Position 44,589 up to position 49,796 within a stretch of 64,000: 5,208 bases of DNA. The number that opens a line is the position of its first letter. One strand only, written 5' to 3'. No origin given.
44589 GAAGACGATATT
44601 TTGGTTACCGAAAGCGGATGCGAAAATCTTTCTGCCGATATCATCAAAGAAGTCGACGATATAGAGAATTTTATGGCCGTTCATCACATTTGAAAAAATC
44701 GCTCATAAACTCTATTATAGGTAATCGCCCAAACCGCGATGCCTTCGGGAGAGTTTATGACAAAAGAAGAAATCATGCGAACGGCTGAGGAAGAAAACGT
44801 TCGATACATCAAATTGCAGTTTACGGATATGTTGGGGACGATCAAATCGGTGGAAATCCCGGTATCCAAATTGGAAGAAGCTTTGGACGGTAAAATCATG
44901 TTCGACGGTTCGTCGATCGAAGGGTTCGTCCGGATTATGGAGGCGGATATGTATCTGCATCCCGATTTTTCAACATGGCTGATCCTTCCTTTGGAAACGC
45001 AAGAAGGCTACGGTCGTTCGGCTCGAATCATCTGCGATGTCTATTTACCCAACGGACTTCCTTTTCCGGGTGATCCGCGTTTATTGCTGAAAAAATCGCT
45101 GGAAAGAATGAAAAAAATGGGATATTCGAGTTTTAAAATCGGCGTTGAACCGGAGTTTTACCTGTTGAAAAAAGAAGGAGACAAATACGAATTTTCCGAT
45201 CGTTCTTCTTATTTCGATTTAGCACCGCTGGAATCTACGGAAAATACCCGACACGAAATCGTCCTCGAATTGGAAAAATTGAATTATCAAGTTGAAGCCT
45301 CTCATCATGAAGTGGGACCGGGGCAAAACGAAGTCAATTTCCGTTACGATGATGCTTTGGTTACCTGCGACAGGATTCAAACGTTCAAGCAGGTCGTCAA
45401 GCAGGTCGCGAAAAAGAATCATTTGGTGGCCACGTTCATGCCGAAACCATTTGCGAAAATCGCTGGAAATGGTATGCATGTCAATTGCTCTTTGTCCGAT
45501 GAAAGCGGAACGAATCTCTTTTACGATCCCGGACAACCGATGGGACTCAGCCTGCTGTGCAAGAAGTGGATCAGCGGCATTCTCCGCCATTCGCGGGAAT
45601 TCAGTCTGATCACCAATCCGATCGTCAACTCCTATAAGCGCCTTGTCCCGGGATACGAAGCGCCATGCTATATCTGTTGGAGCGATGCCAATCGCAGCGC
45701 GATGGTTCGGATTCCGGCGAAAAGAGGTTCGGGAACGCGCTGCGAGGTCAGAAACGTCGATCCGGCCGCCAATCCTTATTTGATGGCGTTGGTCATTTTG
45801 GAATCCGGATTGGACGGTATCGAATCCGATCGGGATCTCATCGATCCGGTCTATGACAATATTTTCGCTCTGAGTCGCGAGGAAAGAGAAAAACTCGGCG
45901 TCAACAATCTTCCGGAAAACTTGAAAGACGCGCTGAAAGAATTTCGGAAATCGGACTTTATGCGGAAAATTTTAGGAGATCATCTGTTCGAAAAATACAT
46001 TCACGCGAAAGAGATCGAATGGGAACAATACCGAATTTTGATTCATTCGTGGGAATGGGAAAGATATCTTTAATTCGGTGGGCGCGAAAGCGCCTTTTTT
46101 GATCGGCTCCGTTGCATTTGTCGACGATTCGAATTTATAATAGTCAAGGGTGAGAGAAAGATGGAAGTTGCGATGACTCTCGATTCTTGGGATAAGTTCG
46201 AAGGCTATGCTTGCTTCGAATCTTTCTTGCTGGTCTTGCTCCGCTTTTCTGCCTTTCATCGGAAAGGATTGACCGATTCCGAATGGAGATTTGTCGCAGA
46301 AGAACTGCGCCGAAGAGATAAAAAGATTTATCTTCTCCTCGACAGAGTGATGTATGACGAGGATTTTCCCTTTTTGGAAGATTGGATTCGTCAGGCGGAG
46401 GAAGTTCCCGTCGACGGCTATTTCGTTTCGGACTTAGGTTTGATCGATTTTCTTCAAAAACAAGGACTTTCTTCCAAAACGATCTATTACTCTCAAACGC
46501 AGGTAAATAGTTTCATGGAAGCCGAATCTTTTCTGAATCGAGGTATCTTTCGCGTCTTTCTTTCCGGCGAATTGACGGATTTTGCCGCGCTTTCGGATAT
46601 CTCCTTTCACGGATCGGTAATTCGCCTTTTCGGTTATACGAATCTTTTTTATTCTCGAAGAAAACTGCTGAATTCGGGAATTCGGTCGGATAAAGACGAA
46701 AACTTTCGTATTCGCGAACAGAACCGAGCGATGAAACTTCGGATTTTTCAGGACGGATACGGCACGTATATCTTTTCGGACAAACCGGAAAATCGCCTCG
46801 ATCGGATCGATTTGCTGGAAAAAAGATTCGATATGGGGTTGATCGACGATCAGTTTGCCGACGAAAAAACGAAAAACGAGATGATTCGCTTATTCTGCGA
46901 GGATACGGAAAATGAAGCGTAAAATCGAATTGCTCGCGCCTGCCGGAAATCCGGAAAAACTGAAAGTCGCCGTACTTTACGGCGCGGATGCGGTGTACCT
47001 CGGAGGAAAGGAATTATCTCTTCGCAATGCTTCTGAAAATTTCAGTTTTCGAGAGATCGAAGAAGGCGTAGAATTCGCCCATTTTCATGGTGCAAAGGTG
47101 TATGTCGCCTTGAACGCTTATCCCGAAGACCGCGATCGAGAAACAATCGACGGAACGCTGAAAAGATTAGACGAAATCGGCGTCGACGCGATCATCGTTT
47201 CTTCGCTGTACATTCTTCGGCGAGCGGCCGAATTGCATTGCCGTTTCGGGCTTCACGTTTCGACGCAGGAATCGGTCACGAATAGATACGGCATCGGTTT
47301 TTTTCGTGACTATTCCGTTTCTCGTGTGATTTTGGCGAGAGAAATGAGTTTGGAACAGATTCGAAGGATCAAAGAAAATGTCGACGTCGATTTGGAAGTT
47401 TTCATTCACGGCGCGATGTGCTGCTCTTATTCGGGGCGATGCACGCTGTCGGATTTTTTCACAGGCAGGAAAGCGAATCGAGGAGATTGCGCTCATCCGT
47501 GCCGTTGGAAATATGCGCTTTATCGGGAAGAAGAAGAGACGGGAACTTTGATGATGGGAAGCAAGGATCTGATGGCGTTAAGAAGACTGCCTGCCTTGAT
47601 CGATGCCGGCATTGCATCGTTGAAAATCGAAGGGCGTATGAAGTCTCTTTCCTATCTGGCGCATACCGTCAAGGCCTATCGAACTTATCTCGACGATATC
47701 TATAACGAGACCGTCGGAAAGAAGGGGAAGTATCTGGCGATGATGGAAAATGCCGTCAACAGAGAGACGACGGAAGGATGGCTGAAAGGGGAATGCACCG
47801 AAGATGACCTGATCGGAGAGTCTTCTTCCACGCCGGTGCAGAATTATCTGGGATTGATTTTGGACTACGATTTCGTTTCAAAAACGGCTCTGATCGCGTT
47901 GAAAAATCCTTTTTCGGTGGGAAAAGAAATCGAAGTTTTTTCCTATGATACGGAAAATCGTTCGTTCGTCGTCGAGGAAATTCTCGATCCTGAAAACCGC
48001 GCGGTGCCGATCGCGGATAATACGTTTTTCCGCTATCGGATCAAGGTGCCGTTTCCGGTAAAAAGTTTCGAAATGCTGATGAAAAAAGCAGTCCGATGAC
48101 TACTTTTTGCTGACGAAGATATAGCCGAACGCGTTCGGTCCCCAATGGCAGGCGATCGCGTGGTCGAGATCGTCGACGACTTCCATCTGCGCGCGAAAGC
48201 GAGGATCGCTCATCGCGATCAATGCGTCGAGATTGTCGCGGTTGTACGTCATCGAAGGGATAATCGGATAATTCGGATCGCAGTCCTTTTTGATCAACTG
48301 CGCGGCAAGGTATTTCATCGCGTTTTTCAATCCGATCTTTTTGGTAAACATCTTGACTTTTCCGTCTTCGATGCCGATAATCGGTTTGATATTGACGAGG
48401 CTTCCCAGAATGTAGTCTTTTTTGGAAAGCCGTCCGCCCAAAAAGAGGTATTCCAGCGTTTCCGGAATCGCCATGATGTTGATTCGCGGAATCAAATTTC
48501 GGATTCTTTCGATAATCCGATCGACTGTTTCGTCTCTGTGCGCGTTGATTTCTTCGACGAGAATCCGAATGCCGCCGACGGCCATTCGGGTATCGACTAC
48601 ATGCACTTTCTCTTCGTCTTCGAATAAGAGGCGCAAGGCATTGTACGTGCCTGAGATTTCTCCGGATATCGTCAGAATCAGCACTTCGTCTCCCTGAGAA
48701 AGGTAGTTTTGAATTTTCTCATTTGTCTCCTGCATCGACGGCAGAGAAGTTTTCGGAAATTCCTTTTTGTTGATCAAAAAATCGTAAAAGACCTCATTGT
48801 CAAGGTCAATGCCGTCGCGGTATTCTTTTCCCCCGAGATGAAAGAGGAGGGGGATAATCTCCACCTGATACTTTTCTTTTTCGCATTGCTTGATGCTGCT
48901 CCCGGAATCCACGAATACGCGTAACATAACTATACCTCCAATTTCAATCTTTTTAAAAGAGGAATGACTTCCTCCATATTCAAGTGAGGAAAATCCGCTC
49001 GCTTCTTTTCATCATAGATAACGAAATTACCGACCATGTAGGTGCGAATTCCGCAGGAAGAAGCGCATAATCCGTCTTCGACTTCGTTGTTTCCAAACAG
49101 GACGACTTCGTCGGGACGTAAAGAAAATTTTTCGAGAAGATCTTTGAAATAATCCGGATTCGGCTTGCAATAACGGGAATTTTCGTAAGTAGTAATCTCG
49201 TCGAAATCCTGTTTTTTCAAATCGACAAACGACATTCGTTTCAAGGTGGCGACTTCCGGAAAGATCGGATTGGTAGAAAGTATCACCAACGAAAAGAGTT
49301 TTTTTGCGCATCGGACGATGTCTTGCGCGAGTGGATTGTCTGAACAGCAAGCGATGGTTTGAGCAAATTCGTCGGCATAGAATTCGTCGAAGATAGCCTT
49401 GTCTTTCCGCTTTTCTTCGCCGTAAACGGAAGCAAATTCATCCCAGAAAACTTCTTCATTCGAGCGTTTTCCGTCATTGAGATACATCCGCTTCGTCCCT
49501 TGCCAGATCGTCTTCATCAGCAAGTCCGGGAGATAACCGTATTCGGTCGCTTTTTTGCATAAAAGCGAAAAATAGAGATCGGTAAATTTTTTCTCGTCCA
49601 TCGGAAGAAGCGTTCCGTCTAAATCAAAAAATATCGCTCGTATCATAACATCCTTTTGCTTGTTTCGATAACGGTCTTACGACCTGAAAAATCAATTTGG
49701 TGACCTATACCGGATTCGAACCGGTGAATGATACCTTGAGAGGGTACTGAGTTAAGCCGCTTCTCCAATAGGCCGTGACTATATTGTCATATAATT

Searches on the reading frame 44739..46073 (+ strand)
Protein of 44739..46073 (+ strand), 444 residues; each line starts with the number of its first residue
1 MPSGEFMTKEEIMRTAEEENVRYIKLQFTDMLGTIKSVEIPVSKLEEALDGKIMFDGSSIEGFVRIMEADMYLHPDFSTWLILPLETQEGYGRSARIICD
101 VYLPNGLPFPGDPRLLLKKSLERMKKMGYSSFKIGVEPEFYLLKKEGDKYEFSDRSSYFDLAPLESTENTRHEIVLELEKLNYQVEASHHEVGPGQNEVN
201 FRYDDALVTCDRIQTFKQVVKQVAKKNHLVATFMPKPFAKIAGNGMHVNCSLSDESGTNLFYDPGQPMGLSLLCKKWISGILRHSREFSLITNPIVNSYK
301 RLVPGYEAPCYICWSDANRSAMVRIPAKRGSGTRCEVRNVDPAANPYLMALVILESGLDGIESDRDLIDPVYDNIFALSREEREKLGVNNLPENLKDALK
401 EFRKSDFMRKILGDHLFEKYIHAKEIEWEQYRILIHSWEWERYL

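Call 44: search_protein_families(library=pfam, proteins=[window:44739-46073:+], max_evalue=0.000001)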
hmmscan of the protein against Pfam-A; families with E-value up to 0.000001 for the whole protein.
window:44739-46073:+ (444 aa): 2 families
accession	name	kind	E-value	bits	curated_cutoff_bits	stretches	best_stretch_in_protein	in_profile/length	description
PF00120.29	Gln-synt_C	-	3.5e-123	411.5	24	1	111-443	2-344/344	Glutamine synthetase, catalytic domain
PF03951.24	Gln-synt_N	-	7.9e-29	99.6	33.4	1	20-104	1-82/82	Glutamine synthetase, beta-Grasp domain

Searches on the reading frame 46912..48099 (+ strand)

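Call 7: search_protein_families(library=pfam, proteins=[window:46912-48099:+], max_evalue=0.001)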
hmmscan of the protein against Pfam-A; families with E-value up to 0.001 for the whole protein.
window:46912-48099:+ (395 aa): 2 families
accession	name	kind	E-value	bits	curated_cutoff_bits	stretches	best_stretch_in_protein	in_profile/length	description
PF01136.24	Peptidase_U32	-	2.2e-74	250.1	22.4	1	79-293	4-229/233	Peptidase family U32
PF16325.11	Peptidase_U32_C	-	7e-13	49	28.2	1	310-389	3-82/83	Peptidase family U32 C-terminal domain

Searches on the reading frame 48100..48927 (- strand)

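Call 7: search_protein_families(library=pfam, proteins=[window:48100-48927:-], max_evalue=0.001)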
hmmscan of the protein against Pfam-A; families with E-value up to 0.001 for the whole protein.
window:48100-48927:- (275 aa): 2 families
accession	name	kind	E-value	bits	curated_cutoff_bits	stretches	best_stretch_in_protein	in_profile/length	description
PF02645.21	DegV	-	7.7e-57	193.2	27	1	2-273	2-279/280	Uncharacterised protein, DegV family COG1307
PF13684.11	FakA-like_C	-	8.2e-08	32.3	23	1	60-215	29-166/216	Fatty acid kinase subunit A-like, C-terminal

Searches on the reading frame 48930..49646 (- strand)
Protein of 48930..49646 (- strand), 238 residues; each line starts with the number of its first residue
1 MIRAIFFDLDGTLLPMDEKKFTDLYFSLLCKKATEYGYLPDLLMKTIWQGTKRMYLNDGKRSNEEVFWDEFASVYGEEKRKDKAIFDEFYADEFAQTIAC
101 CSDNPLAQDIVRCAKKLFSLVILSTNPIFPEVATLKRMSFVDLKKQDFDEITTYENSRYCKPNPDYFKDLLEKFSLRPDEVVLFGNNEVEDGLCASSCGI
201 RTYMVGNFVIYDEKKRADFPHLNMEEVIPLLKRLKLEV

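Call 7: search_protein_families(library=pfam, proteins=[window:48930-49646:-], max_evalue=0.001)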
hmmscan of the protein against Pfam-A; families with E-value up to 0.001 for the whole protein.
window:48930-49646:- (238 aa): 3 families
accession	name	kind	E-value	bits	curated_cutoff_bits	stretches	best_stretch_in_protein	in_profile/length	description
PF00702.32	Hydrolase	-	1.3e-11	45.7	26.4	1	2-191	1-183/191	haloacid dehalogenase-like hydrolase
PF13419.12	HAD_2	-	1.3e-08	35.7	23.8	1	145-205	119-178/178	Haloacid dehalogenase-like hydrolase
PF13242.12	Hydrolase_like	-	0.00042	20.6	22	1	161-206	4-49/75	HAD-hyrolase-like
